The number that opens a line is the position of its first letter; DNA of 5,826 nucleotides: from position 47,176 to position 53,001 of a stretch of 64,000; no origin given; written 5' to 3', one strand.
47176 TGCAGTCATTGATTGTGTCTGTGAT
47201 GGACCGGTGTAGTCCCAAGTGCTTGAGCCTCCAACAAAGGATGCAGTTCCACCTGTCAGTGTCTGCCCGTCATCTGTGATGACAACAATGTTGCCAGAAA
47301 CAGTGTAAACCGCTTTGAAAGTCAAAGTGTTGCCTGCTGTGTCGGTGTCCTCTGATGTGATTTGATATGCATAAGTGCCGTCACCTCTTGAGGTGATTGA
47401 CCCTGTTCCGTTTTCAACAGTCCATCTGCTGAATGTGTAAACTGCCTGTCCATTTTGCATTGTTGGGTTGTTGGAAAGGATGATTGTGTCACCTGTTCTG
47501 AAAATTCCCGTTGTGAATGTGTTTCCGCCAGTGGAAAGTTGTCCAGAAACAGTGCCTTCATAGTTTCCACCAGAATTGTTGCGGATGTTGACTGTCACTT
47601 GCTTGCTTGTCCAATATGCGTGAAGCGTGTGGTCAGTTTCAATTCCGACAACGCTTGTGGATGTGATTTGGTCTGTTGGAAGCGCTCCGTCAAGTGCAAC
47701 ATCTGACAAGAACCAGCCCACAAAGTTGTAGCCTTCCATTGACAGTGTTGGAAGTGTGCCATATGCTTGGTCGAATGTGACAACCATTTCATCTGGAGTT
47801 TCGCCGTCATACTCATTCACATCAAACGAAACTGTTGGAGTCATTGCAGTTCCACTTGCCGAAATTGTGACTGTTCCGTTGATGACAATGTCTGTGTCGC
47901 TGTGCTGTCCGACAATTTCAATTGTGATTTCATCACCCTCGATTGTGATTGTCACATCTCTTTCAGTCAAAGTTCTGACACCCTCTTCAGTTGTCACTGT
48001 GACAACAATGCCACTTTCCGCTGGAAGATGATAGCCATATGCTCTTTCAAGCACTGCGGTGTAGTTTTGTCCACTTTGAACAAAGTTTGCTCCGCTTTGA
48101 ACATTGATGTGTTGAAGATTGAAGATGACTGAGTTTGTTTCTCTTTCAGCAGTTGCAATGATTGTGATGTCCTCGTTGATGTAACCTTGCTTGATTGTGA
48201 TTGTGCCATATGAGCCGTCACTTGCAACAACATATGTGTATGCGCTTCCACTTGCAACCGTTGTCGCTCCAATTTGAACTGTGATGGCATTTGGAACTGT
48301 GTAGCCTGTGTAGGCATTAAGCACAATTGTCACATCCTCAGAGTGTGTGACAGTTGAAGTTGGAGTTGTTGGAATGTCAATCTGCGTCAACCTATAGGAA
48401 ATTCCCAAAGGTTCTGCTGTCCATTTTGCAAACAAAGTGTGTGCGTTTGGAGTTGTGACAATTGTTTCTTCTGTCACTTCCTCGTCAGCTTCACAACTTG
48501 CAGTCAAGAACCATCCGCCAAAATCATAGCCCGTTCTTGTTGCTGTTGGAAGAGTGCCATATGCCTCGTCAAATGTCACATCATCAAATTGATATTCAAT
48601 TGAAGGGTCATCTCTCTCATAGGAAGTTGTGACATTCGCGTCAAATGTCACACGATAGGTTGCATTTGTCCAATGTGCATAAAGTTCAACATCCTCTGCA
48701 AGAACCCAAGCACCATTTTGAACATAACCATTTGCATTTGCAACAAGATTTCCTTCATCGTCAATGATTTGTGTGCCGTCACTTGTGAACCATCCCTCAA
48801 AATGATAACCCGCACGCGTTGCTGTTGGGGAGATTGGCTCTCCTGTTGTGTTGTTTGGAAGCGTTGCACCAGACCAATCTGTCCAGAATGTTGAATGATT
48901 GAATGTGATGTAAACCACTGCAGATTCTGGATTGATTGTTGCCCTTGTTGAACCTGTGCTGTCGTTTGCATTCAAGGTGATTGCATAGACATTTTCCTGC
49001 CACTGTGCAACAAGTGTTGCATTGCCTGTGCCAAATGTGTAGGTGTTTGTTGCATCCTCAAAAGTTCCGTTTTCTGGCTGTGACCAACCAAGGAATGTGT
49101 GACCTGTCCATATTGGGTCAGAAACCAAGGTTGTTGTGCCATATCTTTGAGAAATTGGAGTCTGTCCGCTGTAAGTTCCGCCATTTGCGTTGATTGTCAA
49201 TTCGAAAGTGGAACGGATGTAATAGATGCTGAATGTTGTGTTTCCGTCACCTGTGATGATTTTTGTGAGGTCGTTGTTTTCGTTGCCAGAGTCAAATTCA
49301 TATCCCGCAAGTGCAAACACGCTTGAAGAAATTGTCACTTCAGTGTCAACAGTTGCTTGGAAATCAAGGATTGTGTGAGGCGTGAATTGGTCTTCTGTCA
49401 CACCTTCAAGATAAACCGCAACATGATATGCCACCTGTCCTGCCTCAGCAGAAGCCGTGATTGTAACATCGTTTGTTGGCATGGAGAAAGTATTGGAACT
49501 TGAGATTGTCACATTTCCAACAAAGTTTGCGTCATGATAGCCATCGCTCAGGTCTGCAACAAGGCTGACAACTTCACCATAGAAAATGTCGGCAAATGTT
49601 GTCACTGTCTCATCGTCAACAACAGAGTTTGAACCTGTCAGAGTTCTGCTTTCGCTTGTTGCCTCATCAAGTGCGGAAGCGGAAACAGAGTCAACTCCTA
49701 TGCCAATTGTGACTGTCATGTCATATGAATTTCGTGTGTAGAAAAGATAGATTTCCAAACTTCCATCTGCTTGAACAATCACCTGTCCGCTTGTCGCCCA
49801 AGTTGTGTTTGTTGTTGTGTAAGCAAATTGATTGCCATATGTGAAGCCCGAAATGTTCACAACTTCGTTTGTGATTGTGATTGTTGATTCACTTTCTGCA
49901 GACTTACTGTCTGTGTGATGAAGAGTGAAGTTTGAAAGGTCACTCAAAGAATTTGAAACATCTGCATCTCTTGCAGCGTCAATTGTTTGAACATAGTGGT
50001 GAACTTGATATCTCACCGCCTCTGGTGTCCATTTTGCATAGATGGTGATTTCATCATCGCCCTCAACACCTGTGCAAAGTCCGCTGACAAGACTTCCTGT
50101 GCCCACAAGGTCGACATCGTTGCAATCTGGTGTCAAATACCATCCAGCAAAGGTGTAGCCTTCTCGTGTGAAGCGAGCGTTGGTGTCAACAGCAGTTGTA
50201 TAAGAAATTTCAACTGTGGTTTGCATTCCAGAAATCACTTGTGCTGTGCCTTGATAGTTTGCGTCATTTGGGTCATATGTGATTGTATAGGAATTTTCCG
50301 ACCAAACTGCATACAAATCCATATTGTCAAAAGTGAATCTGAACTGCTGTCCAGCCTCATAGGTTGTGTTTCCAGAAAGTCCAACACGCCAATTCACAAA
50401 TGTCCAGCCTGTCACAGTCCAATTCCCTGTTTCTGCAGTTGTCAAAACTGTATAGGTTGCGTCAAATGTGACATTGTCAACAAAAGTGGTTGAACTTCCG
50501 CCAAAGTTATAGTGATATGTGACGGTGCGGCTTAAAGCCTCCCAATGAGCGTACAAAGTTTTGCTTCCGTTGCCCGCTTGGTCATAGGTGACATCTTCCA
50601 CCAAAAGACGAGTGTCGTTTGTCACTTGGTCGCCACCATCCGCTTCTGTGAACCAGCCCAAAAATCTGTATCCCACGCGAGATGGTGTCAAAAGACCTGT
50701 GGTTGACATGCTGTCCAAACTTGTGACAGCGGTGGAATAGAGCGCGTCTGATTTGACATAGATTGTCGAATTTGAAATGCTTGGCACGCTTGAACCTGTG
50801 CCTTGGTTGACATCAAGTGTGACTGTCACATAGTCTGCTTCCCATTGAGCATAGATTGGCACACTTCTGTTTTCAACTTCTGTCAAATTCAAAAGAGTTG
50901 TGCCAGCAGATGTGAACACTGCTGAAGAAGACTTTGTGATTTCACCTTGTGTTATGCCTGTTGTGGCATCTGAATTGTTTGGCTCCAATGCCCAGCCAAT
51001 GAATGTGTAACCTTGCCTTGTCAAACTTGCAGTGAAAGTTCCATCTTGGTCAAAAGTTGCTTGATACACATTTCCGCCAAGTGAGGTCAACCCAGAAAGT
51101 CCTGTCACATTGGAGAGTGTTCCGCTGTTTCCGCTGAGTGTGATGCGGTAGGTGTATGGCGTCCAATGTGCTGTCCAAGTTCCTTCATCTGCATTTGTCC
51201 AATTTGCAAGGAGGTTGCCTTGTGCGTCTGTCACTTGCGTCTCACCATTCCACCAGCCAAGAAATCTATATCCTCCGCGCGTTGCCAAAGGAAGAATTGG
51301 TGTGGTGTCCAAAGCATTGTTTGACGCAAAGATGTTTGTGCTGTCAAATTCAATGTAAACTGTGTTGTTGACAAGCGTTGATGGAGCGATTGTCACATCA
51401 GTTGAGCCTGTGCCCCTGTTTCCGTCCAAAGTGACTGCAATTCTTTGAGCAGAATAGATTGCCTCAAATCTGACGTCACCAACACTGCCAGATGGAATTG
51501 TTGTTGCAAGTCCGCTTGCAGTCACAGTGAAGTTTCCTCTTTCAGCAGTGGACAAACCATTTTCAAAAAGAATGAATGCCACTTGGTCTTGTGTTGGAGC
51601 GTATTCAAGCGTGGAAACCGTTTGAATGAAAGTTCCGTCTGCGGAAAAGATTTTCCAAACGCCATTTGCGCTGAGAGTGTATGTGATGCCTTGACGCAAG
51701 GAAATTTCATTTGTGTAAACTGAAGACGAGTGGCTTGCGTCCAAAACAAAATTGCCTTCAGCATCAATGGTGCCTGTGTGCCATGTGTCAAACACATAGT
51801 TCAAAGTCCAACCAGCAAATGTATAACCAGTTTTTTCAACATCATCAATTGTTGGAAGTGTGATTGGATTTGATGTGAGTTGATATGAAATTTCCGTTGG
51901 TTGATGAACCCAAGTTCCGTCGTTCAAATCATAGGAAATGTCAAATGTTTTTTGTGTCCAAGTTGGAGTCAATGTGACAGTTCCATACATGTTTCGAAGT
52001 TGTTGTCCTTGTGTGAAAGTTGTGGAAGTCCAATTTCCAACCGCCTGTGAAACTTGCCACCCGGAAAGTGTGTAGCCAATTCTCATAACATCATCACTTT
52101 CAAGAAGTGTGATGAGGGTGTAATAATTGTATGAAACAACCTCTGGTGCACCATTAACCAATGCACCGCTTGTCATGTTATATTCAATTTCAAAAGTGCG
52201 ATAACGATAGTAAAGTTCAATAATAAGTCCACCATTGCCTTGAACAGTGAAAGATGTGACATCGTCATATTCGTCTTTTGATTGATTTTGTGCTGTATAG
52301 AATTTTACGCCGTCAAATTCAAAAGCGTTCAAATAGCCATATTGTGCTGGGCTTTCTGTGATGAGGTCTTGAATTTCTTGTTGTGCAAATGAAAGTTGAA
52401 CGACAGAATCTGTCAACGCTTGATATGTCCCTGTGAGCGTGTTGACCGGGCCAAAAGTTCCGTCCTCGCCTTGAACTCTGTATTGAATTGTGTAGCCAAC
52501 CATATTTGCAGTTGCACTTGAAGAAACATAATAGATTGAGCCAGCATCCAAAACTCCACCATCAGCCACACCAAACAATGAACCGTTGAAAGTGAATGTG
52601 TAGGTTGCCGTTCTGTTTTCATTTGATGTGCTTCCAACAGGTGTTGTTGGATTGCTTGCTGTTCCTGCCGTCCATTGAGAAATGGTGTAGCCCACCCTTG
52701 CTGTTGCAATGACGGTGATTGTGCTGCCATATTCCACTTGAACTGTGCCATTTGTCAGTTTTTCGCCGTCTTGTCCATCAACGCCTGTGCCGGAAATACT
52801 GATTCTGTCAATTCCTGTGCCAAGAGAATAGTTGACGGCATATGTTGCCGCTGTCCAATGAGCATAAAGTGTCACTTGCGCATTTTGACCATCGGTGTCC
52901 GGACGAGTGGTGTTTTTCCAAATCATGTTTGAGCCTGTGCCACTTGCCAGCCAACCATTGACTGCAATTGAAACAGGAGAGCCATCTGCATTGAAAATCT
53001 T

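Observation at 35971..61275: One uninterrupted 25.3-kb ORF encodes an ~8,430-aa membrane-anchored repeat protein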

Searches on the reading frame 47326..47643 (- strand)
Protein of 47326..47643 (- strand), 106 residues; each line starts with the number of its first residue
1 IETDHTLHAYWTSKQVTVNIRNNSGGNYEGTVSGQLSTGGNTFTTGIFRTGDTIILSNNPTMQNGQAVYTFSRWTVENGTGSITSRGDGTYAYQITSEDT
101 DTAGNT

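Call 71: search_protein_families(library=pfam, proteins=[window:47326-47643:-], max_evalue=1)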
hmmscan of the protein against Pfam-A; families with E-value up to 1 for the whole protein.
window:47326-47643:- (106 aa): 1 family
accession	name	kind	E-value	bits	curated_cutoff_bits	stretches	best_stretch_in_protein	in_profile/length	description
PF19077.6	Big_13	-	0.75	10.8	27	0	75-106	58-90/102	Bacterial Ig-like domain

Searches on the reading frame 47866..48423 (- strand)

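Call 71: search_protein_families(library=pfam, proteins=[window:47866-48423:-], max_evalue=1)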
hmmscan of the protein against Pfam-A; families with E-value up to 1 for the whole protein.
window:47866-48423:- (186 aa): 4 families
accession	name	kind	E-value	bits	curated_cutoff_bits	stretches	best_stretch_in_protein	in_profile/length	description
PF10106.14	DUF2345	-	0.042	14.1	30.7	1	100-169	40-109/151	Uncharacterized protein conserved in bacteria (DUF2345)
PF20623.4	Sgo0707_N2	-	0.048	13.6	27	1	47-98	58-110/141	Sgo0707 N2 domain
PF15926.10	RNF220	-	0.058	13.5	26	1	137-182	181-221/249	E3 ubiquitin-protein ligase RNF220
PF16845.11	SQAPI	-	0.91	10.4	31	0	101-144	26-69/83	Aspartic acid proteinase inhibitor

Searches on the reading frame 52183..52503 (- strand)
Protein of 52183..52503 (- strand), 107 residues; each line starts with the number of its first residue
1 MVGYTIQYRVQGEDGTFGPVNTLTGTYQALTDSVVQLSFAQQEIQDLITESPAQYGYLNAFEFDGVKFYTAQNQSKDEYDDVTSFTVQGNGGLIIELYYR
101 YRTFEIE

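Call 65: search_protein_families(library=pfam, alignment_id=A3, max_evalue=1)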
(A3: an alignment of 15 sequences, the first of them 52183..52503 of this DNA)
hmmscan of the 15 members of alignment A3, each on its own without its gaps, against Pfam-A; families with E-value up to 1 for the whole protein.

A. member 1, window:52183-52503:- (107 aa): 0 families

B. families by the number of members that match (of 15 scanned): 2 families
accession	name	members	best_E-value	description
PF14250.11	AbrB-like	1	0.018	AbrB-like transcriptional regulator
PF09637.15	Med18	1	0.065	Med18 protein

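Call 66: search_solved_structures(query=A3, max_evalue=1)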
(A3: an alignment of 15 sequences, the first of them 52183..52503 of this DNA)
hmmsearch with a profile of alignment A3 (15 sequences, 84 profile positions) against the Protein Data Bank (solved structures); distinct sequences matched with E-value up to 1: 6.
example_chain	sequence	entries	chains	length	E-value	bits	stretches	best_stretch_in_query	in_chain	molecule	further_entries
1gxo_A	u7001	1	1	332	0.13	15.6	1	8-79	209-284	PECTATE LYASE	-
9nwn_B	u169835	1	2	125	0.16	15.3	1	22-75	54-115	MCpol domain-containing protein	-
9mnr_A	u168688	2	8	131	0.17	15.2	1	22-75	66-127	Panoptes OptS minimal CRISPR polymerase (mCpol)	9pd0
1gxm_A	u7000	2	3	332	0.21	14.9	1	8-79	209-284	PECTATE LYASE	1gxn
8j5k_A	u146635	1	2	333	0.7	13.2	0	41-81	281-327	PsbA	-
7vd5_A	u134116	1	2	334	0.74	13.1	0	41-81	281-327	Photosystem II protein D1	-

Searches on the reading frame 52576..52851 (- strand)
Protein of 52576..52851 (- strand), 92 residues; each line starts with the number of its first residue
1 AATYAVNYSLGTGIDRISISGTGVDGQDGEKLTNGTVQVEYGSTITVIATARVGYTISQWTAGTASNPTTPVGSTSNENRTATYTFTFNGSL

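Call 67: search_protein_families(library=pfam, alignment_id=A4, max_evalue=1)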
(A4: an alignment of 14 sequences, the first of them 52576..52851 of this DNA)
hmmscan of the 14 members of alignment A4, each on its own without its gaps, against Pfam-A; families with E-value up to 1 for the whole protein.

A. member 1, window:52576-52851:- (92 aa): 1 family
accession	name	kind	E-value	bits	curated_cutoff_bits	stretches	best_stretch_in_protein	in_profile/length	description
PF18998.6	Flg_new_2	-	2.7e-05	24.5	23.6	1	32-87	13-70/73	Divergent InlB B-repeat domain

B. families by the number of members that match (of 14 scanned): 21 families
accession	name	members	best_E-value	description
PF18998.6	Flg_new_2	10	3.9e-07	Divergent InlB B-repeat domain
PF09479.16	Flg_new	3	0.003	Listeria-Bacteroides repeat domain (List_Bact_rpt)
PF09343.15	DUF2460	1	0.0032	Conserved hypothetical protein 2217 (DUF2460)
PF24514.1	SpaA_4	1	0.0056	Prealbumin-like fold domain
PF13290.12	CHB_HEX_C_1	1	0.0063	Chitobiase/beta-hexosaminidase C-terminal domain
PF24653.1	Phage_OMP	1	0.024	Cyanophage outer membrane protein like beta barrel domain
PF00677.23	Lum_binding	1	0.026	Lumazine binding domain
PF19408.5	PKD_6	1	0.027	PKD-like domain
PF22248.1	ERMP1_C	1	0.035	Endoplasmic reticulum metallopeptidase 1, C-terminal domain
PF19886.4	DUF6359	1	0.043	Domain of unknown function (DUF6359)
PF02680.19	DUF211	1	0.057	Uncharacterized ArCR, COG1888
PF06865.17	Ppnp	1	0.058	Pyrimidine/purine nucleoside phosphorylase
PF21160.3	PrkC-like_PASTA-like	1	0.066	Serine/threonine protein kinase-like, C-terminal PASTA-like domain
PF18887.5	MBG_3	1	0.073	MBG domain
PF04265.19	TPK_B1_binding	1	0.12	Thiamin pyrophosphokinase, vitamin B1 binding domain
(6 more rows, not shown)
